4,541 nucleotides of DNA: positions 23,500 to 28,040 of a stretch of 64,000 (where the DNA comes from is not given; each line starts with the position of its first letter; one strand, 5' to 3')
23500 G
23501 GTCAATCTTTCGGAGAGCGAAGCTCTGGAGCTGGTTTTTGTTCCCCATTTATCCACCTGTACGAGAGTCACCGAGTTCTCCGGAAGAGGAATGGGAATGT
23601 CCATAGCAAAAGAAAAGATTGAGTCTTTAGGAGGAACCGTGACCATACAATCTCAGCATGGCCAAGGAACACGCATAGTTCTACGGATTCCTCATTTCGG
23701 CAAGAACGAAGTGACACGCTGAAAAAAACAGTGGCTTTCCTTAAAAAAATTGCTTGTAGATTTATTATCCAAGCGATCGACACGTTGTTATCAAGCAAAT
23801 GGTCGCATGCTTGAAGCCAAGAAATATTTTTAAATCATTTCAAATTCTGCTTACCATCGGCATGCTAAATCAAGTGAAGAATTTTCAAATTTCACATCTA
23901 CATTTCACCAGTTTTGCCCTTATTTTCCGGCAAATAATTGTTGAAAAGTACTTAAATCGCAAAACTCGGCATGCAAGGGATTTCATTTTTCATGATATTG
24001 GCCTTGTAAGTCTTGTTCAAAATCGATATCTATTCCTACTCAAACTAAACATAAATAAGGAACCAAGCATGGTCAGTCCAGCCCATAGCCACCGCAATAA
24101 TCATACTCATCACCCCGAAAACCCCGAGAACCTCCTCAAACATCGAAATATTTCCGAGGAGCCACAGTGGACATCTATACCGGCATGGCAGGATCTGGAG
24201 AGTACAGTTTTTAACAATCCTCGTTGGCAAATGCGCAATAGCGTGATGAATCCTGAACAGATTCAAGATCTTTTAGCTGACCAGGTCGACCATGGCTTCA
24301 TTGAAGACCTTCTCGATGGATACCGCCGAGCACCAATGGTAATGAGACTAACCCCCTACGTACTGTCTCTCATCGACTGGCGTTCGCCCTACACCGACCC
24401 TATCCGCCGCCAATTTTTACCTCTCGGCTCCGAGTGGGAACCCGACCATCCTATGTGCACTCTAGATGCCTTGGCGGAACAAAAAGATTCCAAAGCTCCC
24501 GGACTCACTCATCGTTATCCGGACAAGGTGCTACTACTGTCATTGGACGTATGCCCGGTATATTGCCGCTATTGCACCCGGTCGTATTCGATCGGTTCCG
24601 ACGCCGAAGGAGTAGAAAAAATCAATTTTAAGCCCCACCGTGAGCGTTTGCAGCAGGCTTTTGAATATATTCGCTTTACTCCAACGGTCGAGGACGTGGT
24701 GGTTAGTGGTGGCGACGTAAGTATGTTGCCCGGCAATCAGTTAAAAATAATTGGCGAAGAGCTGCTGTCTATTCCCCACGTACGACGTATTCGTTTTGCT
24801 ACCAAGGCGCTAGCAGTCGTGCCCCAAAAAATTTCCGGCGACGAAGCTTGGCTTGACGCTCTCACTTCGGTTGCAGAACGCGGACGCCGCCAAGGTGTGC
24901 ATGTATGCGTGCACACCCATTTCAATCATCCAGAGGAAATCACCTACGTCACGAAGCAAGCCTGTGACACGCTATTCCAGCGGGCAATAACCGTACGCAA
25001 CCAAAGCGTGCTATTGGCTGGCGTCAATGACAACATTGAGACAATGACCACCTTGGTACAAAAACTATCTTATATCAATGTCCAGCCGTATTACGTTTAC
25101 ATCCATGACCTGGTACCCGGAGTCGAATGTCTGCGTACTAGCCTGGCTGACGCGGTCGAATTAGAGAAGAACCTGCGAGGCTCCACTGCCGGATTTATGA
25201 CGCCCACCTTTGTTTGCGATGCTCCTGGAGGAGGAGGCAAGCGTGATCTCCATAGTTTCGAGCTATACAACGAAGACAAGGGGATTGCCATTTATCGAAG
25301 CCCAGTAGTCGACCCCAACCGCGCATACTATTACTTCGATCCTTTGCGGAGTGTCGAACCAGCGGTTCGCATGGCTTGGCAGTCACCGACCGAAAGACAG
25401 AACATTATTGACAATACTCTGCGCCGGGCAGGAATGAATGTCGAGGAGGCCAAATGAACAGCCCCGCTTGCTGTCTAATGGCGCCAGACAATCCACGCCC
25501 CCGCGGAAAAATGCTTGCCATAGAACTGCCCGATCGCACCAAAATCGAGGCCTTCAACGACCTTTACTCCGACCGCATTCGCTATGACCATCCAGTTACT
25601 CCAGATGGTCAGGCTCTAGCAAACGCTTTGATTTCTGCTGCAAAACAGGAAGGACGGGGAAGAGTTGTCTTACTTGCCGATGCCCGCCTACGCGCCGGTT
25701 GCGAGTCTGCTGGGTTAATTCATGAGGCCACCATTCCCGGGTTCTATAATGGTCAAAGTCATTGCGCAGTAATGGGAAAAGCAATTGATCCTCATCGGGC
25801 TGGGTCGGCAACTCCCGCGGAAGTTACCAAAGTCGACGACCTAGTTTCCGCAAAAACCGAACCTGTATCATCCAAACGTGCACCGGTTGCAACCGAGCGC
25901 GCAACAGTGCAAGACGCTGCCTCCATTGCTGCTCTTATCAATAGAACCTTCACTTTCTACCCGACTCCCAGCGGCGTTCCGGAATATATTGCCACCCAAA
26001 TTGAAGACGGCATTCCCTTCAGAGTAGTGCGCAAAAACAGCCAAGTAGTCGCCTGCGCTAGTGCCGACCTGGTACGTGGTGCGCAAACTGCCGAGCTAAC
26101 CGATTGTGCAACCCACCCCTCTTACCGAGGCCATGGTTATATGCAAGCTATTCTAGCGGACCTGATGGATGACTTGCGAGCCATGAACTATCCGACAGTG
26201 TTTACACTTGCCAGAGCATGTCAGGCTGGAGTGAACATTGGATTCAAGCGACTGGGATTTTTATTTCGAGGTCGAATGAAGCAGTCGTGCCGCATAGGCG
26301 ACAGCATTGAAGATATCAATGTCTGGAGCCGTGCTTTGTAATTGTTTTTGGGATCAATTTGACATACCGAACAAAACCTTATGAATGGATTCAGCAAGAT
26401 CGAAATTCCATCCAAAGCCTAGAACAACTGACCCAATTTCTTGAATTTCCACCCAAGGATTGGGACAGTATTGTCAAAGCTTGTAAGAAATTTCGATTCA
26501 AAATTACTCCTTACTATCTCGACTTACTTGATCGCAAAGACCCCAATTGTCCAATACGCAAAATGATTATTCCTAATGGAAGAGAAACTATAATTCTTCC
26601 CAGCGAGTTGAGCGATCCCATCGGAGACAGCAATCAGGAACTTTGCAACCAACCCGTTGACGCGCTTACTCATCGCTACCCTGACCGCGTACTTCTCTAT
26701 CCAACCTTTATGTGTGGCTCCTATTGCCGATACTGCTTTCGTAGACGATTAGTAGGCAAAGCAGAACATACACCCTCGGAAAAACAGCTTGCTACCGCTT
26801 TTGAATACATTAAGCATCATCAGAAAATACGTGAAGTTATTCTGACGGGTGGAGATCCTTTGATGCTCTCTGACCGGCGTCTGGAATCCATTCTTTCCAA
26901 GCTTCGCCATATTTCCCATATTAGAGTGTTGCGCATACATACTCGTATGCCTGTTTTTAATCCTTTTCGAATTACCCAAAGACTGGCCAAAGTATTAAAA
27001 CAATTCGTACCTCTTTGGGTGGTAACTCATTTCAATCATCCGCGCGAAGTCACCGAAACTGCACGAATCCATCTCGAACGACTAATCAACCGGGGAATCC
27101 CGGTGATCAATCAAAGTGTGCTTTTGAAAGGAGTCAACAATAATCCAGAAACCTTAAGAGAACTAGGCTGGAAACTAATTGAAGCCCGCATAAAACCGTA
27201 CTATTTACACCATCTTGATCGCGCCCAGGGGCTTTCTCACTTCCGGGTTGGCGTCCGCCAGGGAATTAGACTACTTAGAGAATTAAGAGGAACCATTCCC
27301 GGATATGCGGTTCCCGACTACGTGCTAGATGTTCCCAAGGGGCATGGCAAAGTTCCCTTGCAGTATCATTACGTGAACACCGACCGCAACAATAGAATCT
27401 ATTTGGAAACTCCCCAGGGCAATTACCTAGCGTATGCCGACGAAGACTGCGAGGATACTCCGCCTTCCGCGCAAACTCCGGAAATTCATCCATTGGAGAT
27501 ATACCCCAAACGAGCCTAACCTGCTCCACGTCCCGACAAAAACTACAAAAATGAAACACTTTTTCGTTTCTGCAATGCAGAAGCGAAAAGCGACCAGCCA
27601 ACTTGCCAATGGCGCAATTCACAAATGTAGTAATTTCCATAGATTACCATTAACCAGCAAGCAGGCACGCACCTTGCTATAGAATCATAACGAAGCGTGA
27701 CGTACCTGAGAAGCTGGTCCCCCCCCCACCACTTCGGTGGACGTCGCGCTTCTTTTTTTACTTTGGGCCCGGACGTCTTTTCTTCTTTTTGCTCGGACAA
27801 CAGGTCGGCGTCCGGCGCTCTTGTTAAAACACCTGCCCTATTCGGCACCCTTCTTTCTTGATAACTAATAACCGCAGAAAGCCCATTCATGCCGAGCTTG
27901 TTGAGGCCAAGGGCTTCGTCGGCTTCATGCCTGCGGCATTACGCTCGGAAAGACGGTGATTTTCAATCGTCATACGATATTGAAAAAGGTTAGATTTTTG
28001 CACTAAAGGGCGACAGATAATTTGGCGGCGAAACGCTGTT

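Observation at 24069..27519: ablA-ablB (N-epsilon-acetyl-beta-lysine) cassette followed by a second KamA-family aminomutase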

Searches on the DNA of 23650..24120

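Call 64: search_rna_families(source=window, start=23650, end=24120, threshold=evalue, max_evalue=1)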
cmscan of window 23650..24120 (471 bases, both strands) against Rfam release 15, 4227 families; matches with E-value up to 1: 0.
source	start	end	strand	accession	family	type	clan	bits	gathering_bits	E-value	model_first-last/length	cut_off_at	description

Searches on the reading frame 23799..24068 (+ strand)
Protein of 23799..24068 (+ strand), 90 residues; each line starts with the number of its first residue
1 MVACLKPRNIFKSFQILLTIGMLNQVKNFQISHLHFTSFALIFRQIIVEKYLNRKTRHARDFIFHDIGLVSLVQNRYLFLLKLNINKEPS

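Call 66: search_protein_families(library=pfam, proteins=[window:23799-24068:+], max_evalue=1)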
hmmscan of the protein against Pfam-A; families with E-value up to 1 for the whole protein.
window:23799-24068:+ (90 aa): 1 family
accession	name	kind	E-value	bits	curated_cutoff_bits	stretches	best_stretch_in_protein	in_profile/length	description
PF06942.17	GlpM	-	0.027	15.4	25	1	16-80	9-76/107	GlpM protein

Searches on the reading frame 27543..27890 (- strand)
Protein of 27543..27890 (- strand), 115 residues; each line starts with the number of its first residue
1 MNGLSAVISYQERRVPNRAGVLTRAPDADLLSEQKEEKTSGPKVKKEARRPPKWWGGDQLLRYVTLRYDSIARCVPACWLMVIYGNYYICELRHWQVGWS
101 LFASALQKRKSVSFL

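Call 66: search_protein_families(library=pfam, proteins=[window:27543-27890:-], max_evalue=1)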
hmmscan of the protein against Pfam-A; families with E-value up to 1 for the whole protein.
window:27543-27890:- (115 aa): 0 families
